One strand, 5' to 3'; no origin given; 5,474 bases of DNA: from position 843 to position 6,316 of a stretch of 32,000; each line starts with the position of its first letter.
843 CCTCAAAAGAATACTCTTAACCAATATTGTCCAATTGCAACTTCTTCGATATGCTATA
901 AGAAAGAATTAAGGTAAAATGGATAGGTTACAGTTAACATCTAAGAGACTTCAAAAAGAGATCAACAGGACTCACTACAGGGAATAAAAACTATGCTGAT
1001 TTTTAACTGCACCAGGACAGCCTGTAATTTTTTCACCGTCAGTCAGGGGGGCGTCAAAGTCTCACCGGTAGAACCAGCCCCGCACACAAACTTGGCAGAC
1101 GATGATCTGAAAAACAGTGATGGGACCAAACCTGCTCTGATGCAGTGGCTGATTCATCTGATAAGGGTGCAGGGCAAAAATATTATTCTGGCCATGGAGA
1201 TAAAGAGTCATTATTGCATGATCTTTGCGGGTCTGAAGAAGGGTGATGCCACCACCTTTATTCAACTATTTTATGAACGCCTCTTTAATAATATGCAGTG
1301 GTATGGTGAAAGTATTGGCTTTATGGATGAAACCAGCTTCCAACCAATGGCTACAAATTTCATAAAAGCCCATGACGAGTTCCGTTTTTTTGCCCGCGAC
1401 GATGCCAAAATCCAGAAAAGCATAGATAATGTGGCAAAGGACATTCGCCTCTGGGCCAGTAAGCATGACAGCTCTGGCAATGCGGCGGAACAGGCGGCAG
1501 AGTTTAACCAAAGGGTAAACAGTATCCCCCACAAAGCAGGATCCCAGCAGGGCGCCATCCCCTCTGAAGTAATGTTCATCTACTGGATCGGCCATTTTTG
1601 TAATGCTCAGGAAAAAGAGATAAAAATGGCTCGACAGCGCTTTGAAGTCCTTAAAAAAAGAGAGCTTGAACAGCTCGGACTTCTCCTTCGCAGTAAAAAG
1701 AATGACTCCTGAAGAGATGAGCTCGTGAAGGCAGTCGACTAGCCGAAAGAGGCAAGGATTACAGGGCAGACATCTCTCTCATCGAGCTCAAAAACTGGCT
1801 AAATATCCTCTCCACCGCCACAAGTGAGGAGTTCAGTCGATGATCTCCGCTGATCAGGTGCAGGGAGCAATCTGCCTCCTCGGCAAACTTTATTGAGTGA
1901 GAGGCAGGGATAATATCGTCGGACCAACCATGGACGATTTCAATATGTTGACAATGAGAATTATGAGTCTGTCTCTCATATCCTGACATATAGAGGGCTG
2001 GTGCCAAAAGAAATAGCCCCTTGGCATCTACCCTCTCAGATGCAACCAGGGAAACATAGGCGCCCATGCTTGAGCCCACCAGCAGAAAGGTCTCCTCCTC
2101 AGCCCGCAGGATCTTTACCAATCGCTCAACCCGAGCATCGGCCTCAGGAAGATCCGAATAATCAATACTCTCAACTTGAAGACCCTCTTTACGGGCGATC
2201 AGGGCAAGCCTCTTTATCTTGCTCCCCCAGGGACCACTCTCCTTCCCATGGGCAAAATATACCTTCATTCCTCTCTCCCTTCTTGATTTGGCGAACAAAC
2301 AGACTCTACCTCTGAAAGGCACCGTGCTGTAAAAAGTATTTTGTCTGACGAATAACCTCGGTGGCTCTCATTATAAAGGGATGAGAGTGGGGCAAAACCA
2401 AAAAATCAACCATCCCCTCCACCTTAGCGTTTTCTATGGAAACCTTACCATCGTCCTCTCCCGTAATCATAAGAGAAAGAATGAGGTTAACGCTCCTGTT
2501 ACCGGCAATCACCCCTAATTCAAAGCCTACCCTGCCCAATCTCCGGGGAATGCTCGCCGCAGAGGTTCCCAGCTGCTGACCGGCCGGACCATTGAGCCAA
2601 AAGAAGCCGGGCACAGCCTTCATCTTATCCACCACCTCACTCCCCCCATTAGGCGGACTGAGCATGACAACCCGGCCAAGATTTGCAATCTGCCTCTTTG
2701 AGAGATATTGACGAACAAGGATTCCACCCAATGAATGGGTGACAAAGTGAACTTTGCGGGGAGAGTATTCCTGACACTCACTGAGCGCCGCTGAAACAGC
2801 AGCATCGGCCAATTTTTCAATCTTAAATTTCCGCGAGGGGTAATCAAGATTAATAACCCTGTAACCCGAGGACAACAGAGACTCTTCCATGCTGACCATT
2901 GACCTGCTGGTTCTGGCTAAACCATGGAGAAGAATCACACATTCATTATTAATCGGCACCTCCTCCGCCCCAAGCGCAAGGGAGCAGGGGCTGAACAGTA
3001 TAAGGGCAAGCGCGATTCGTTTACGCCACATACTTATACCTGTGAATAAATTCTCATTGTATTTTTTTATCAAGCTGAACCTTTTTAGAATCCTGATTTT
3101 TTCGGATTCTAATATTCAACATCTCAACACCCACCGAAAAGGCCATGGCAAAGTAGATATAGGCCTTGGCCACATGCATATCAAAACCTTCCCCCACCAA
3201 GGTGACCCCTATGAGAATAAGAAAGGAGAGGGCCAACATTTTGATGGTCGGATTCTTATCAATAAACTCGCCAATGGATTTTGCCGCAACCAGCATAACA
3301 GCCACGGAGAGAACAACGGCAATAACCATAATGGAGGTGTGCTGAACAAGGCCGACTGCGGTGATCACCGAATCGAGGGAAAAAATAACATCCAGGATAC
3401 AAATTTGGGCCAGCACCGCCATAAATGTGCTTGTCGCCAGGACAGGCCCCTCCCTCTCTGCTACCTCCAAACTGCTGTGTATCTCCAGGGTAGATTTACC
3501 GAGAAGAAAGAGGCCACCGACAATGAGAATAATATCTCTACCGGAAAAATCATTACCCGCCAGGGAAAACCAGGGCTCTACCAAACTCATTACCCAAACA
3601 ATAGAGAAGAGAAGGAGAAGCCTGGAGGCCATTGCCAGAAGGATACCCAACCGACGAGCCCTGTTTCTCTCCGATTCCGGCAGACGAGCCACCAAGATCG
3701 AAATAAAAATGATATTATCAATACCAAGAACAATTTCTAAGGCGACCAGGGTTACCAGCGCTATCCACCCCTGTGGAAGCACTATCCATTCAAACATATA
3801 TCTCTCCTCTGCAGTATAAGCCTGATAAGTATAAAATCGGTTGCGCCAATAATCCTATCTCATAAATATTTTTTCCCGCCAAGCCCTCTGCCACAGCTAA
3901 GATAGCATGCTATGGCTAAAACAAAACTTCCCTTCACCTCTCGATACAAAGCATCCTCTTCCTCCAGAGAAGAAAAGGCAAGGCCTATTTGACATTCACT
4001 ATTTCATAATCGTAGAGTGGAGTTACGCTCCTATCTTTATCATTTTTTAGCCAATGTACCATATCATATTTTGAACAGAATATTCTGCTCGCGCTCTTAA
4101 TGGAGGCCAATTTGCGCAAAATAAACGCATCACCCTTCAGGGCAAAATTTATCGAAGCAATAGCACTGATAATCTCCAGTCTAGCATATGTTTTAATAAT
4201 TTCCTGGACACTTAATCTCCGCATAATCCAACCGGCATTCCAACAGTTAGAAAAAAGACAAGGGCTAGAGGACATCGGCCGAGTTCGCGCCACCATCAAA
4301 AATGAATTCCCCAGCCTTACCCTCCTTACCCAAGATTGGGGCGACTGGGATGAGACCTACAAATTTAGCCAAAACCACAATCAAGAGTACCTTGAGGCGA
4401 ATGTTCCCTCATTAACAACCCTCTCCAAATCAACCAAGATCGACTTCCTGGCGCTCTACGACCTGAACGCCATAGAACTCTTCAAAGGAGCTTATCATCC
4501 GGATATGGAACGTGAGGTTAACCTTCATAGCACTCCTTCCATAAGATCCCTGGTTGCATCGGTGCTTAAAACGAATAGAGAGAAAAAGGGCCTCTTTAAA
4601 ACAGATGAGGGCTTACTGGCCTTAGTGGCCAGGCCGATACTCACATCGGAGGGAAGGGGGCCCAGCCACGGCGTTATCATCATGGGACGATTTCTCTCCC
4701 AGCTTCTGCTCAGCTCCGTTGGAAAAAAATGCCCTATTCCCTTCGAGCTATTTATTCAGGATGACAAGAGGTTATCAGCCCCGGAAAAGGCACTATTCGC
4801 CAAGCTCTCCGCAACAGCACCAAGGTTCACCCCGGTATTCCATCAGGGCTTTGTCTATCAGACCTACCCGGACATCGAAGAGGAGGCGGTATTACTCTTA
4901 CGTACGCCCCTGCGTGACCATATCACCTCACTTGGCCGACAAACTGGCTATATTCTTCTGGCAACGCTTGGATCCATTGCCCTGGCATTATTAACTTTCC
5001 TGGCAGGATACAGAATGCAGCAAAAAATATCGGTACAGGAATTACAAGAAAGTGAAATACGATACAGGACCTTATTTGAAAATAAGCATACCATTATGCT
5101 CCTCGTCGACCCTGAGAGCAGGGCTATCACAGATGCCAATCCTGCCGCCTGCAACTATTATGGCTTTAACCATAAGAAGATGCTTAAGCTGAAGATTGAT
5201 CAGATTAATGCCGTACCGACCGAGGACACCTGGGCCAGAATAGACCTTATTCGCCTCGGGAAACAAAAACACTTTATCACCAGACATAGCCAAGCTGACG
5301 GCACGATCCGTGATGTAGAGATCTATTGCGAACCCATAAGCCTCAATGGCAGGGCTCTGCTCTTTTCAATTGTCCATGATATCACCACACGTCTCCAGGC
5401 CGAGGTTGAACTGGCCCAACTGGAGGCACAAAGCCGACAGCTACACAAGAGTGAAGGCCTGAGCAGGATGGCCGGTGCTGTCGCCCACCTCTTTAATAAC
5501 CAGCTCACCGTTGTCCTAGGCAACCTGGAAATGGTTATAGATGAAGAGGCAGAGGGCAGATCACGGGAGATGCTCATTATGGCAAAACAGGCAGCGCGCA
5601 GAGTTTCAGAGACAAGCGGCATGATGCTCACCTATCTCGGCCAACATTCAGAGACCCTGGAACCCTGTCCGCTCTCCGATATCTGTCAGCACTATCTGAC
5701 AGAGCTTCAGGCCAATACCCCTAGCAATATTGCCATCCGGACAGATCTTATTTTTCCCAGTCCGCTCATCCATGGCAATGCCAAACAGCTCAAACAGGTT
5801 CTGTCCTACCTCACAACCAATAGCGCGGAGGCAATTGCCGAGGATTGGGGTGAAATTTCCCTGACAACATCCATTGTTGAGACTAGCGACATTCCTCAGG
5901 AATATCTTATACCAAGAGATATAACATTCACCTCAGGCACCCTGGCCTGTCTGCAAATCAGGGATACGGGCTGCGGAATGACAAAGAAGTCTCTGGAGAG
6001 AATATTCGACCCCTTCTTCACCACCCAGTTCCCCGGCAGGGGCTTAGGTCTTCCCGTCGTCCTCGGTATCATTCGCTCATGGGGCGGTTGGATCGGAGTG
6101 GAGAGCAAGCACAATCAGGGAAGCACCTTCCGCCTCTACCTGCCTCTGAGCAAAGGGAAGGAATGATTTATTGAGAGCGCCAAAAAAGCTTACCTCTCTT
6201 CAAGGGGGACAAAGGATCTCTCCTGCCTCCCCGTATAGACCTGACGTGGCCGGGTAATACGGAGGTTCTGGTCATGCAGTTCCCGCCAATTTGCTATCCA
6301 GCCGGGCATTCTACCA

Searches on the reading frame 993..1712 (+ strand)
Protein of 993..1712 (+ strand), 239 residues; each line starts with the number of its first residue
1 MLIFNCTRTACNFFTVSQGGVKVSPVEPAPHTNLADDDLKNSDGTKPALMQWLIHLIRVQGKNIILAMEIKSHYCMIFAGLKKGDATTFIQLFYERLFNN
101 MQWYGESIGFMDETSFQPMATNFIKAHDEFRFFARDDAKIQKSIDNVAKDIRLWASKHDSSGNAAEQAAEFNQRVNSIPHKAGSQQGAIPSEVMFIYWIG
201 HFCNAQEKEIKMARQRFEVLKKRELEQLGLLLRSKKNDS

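Call 15: search_protein_families(library=pfam, proteins=[window:993-1712:+], max_evalue=0.01)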
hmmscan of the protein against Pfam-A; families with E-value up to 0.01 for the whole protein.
window:993-1712:+ (239 aa): 1 family
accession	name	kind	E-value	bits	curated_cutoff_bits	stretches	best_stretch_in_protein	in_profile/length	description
PF22016.2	DUF6933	-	2.9e-17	63.4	27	1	42-192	22-156/157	Domain of unknown function (DUF6933)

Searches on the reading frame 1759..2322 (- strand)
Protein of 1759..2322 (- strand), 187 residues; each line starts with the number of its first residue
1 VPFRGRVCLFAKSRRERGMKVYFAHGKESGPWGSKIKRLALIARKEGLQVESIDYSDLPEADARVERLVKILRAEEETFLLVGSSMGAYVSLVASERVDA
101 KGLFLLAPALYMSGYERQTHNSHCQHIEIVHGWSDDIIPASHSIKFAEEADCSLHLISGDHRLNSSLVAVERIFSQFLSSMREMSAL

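Call 15: search_protein_families(library=pfam, proteins=[window:1759-2322:-], max_evalue=0.01)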
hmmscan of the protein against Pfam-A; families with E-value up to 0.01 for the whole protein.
window:1759-2322:- (187 aa): 4 families
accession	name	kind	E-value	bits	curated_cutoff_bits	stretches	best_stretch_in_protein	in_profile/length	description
PF05728.18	UPF0227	-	0.00015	22.2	21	1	23-112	4-93/187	Uncharacterised protein family (UPF0227)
PF12146.15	Hydrolase_4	-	0.00043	20.1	27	0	73-113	72-114/239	Serine aminopeptidase, S33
PF20408.4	Abhydrolase_11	-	0.0017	18.5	27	1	64-164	63-168/193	Alpha/beta hydrolase domain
PF12697.13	Abhydrolase_6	-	0.0076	17.4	26.3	1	23-114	3-99/217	Alpha/beta hydrolase family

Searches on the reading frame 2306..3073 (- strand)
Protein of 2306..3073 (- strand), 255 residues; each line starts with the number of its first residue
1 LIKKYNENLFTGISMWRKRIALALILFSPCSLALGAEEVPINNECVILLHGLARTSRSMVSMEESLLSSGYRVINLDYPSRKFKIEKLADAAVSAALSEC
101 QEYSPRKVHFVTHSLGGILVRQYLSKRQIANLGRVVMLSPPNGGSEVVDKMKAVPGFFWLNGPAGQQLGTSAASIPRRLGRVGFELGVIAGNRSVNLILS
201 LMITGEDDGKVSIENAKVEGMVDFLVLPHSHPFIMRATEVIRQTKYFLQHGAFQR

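Call 15: search_protein_families(library=pfam, proteins=[window:2306-3073:-], max_evalue=0.01)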
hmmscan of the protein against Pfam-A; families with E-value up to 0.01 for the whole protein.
window:2306-3073:- (255 aa): 7 families
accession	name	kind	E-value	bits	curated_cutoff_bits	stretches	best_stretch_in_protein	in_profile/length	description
PF12697.13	Abhydrolase_6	-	3.4e-09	38.1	26.3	1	46-162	1-109/217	Alpha/beta hydrolase family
PF00561.26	Abhydrolase_1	-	1e-06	29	25.8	1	46-142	3-105/245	alpha/beta hydrolase fold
PF02089.21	Palm_thioest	-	9.2e-05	22.7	26.8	1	46-149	2-117/254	Palmitoyl protein thioesterase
PF12146.15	Hydrolase_4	-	0.00039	20.2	27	1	44-146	5-115/239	Serine aminopeptidase, S33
PF05057.20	DUF676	-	0.00046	20.2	20.3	1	45-130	7-102/217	Putative serine esterase (DUF676)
PF24096.1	DUF7379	-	0.0023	18.4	33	1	93-151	57-121/191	Domain of unknown function (DUF7379)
PF06821.19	Ser_hydrolase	-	0.0033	17.8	22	1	95-144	44-94/172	Serine hydrolase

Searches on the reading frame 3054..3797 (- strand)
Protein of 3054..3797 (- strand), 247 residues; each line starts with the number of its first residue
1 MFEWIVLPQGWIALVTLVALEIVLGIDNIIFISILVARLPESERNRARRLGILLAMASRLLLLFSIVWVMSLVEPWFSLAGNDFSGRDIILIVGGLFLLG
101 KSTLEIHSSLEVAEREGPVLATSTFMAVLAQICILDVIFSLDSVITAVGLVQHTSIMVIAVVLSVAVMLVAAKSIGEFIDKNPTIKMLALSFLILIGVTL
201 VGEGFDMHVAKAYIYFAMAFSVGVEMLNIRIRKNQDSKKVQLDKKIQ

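Call 15: search_protein_families(library=pfam, proteins=[window:3054-3797:-], max_evalue=0.01)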
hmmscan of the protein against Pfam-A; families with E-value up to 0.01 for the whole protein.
window:3054-3797:- (247 aa): 1 family
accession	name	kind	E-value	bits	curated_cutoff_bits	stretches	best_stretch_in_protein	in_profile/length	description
PF03741.22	TerC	-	4.4e-45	154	27.8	1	16-201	2-175/178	Integral membrane protein TerC family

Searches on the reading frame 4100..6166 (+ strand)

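Call 15: search_protein_families(library=pfam, proteins=[window:4100-6166:+], max_evalue=0.01)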
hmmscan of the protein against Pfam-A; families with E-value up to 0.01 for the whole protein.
window:4100-6166:+ (688 aa): 4 families
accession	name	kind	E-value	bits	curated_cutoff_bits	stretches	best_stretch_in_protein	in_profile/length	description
PF05228.19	CHASE4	-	1.1e-27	97.3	26.2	1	66-216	2-138/140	CHASE4 domain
PF02518.31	HATPase_c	-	3.2e-18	66.6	26.4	1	560-684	2-110/111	Histidine kinase-, DNA gyrase B-, and HSP90-like ATPase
PF13426.13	PAS_9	-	5.7e-10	39.8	27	1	332-429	3-102/103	PAS domain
PF13188.13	PAS_8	-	5.2e-05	23.4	21.8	1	321-374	2-55/65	PAS domain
